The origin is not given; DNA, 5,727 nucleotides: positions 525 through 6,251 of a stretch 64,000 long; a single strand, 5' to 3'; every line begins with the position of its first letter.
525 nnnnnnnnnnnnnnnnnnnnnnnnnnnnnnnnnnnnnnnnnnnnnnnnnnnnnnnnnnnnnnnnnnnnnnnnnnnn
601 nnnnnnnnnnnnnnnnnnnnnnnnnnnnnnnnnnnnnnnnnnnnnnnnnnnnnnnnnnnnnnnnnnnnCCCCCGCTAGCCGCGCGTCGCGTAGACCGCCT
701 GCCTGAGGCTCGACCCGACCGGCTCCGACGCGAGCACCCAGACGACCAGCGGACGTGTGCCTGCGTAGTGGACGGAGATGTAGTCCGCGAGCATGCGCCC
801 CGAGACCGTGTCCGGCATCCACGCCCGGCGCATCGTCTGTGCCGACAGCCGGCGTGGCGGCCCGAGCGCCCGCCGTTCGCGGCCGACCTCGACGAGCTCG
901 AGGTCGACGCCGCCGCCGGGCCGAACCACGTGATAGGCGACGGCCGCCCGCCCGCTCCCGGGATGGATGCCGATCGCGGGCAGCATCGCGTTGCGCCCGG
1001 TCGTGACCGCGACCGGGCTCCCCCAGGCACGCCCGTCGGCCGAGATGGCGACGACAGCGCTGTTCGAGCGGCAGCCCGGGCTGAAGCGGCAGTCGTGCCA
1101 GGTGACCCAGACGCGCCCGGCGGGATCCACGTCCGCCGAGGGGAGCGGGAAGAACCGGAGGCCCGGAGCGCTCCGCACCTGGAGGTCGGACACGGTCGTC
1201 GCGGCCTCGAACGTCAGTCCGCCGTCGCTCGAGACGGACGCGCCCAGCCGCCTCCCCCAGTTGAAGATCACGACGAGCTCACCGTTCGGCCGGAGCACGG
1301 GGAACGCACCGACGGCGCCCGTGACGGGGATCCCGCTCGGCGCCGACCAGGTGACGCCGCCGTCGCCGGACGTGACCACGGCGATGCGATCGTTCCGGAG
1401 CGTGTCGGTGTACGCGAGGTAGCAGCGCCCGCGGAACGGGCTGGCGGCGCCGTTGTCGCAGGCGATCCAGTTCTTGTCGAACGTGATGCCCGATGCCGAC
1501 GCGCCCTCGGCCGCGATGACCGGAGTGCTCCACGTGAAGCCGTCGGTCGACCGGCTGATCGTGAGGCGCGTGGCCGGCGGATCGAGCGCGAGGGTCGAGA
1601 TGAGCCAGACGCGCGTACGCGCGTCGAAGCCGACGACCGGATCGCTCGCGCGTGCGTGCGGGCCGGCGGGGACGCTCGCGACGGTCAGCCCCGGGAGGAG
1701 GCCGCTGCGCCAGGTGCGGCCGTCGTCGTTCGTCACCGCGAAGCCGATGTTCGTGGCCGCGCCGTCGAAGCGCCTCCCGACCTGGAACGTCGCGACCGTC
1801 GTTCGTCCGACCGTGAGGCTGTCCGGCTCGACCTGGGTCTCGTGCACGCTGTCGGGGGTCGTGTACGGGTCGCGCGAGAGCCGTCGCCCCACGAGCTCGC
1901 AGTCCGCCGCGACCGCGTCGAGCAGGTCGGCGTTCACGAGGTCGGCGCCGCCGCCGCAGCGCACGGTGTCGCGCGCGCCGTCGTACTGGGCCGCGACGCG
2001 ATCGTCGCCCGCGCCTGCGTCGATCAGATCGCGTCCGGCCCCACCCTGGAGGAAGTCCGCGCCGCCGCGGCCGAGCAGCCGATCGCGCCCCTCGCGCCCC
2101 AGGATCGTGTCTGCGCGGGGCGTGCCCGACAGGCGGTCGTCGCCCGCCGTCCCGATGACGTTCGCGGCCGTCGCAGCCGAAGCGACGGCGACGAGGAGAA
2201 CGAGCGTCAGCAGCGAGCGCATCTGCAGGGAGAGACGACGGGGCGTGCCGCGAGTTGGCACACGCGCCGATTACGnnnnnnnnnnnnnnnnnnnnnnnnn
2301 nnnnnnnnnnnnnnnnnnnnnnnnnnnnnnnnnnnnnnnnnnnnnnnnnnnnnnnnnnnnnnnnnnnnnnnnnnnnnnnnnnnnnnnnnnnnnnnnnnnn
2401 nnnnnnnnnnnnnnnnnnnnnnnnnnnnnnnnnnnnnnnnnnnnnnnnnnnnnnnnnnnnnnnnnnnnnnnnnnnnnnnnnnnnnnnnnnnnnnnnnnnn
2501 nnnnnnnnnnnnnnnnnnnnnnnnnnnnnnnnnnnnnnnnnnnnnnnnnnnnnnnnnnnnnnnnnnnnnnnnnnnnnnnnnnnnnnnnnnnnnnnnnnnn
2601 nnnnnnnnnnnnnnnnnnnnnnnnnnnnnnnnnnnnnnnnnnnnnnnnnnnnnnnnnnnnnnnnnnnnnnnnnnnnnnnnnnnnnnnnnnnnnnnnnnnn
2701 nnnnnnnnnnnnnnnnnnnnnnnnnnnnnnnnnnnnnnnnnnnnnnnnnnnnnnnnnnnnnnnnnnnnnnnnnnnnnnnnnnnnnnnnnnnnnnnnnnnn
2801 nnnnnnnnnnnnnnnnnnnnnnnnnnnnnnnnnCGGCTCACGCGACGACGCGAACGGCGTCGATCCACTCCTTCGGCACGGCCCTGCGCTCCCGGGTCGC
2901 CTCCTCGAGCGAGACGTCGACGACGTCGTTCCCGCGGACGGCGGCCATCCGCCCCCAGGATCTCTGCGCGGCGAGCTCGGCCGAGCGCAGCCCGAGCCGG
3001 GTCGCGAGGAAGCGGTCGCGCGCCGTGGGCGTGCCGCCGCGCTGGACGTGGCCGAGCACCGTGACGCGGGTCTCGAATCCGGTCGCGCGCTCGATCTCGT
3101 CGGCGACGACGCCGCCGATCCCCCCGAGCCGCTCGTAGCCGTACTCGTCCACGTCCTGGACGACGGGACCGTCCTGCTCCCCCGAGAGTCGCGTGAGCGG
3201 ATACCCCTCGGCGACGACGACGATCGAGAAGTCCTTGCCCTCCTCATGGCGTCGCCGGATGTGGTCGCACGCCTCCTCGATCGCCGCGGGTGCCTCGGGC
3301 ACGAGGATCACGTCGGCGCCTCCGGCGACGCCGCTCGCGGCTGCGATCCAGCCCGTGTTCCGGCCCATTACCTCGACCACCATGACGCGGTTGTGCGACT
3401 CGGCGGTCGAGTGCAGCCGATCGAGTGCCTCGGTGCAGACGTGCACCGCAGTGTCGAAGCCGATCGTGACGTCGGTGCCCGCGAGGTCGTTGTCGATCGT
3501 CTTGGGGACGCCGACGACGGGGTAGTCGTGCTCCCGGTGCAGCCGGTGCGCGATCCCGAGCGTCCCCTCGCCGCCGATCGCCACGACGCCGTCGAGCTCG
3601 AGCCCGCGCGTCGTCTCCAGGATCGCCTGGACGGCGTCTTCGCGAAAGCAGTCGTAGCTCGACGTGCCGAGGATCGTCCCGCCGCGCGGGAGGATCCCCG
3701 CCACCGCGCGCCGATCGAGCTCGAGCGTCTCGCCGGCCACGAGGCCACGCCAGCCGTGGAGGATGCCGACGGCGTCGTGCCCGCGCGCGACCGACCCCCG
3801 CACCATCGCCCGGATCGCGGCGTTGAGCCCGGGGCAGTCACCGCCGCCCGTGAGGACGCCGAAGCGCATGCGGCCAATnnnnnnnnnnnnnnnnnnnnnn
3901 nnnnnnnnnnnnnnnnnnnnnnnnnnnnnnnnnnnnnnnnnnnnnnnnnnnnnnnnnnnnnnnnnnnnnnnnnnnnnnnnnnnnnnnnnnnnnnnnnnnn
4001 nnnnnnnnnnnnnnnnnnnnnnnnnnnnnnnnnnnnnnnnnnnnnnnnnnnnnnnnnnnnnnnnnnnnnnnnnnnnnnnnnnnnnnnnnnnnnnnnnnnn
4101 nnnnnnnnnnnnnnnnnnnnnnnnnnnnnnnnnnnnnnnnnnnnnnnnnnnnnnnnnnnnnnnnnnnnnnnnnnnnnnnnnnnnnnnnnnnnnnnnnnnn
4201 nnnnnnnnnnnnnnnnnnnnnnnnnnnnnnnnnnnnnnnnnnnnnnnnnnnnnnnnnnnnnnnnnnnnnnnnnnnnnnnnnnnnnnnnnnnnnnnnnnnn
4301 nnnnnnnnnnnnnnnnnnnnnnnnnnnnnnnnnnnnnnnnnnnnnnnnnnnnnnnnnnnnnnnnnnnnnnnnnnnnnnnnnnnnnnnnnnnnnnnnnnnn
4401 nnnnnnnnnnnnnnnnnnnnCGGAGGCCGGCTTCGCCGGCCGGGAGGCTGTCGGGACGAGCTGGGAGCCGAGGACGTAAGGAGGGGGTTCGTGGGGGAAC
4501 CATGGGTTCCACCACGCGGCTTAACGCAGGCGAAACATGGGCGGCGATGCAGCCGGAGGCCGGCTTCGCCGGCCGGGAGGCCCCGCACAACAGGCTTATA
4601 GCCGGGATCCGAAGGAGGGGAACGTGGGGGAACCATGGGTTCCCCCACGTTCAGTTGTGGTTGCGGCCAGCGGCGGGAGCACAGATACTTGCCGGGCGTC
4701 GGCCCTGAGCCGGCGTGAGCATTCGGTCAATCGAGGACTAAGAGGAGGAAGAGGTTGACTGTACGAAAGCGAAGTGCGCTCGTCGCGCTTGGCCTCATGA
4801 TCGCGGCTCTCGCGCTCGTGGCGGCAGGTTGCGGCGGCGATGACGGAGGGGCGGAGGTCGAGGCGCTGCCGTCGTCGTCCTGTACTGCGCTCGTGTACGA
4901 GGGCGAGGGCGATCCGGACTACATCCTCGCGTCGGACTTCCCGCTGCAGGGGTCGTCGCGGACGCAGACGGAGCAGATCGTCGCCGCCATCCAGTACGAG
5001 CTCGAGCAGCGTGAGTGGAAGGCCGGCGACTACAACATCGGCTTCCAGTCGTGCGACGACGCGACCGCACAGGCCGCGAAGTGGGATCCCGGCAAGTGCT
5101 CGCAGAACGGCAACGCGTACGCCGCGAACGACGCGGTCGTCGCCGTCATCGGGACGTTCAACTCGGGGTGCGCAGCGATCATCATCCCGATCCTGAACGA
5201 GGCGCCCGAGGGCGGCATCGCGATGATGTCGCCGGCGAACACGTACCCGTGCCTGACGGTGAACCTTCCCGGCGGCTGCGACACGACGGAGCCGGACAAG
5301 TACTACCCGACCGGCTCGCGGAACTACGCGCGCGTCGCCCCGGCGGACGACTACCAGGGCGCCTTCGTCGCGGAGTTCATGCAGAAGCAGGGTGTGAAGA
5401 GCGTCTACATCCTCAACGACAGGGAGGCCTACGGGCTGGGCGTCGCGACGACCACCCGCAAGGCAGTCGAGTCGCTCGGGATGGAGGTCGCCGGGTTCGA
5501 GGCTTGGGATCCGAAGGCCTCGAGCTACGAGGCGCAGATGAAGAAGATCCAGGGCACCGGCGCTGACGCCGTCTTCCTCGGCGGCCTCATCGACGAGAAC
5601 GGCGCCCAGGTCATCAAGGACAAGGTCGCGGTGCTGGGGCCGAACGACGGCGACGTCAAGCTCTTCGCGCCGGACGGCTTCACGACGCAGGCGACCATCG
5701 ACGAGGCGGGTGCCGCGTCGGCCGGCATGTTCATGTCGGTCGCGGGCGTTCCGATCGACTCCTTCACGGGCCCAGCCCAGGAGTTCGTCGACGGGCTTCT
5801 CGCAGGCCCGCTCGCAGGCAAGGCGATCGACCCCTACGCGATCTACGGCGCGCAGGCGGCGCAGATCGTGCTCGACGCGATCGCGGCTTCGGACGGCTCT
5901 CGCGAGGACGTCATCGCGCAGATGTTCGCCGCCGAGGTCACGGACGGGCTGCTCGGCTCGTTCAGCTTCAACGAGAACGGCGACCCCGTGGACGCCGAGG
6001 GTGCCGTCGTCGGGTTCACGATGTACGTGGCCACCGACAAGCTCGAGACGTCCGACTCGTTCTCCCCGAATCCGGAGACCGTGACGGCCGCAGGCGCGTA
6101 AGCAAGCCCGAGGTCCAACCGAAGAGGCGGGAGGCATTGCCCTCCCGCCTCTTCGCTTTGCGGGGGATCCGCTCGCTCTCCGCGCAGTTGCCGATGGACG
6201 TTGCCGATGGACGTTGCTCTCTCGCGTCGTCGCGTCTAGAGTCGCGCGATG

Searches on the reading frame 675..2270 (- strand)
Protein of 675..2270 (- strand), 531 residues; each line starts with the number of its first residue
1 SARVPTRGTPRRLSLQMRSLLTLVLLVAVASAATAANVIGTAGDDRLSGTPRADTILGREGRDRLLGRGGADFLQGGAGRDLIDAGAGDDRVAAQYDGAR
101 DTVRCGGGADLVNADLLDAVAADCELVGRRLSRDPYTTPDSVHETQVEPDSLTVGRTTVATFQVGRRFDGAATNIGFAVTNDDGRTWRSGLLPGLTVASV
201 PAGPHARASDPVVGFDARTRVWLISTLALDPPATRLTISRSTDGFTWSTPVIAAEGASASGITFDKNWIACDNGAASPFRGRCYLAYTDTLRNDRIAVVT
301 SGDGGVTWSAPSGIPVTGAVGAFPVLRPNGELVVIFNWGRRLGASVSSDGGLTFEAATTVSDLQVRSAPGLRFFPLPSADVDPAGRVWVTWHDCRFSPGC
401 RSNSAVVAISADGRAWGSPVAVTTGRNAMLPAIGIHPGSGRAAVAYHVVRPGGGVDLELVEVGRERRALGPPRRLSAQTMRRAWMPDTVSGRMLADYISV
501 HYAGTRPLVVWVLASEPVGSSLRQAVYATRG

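Call 68: search_protein_families(library=pfam, proteins=[window:675-2270:-], max_evalue=0.001)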
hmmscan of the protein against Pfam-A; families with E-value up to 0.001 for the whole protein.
window:675-2270:- (531 aa): 3 families
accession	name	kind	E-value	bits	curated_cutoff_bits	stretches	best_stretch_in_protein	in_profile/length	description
PF00353.25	HemolysinCabind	-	1.4e-11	44.6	23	2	39-74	1-36/36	RTX calcium-binding nonapeptide repeat (4 copies)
PF13088.12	BNR_2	-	2.7e-09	37.2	31.4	1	159-366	4-210/277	BNR repeat-like domain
PF02012.26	BNR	-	0.00066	19.7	27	0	301-309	3-11/12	BNR/Asp-box repeat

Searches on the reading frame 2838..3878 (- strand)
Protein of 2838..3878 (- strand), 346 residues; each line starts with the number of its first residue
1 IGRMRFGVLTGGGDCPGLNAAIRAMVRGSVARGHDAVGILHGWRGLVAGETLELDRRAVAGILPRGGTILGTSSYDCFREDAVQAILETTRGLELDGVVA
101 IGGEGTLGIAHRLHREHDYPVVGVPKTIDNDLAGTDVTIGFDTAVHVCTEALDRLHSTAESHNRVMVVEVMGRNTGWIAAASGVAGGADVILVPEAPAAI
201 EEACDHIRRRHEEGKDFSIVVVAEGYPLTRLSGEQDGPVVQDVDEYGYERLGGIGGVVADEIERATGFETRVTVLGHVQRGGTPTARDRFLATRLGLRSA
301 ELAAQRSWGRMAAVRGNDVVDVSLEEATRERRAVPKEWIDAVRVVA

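Call 68: search_protein_families(library=pfam, proteins=[window:2838-3878:-], max_evalue=0.001)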
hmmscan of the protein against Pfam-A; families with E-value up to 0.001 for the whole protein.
window:2838-3878:- (346 aa): 1 family
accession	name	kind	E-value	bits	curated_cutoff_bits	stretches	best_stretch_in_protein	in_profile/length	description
PF00365.25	PFK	-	3.1e-105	352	30.9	1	5-302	1-276/277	Phosphofructokinase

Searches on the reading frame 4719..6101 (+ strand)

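Call 68: search_protein_families(library=pfam, proteins=[window:4719-6101:+], max_evalue=0.001)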
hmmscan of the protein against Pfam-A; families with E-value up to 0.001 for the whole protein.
window:4719-6101:+ (460 aa): 2 families
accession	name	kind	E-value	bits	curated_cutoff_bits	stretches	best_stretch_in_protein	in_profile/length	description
PF13458.12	Peripla_BP_6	-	2.6e-22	80.4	31.7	1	121-423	51-329/343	Periplasmic binding protein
PF01094.35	ANF_receptor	-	1e-09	38.4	25.4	1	132-344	50-239/353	Receptor family ligand binding region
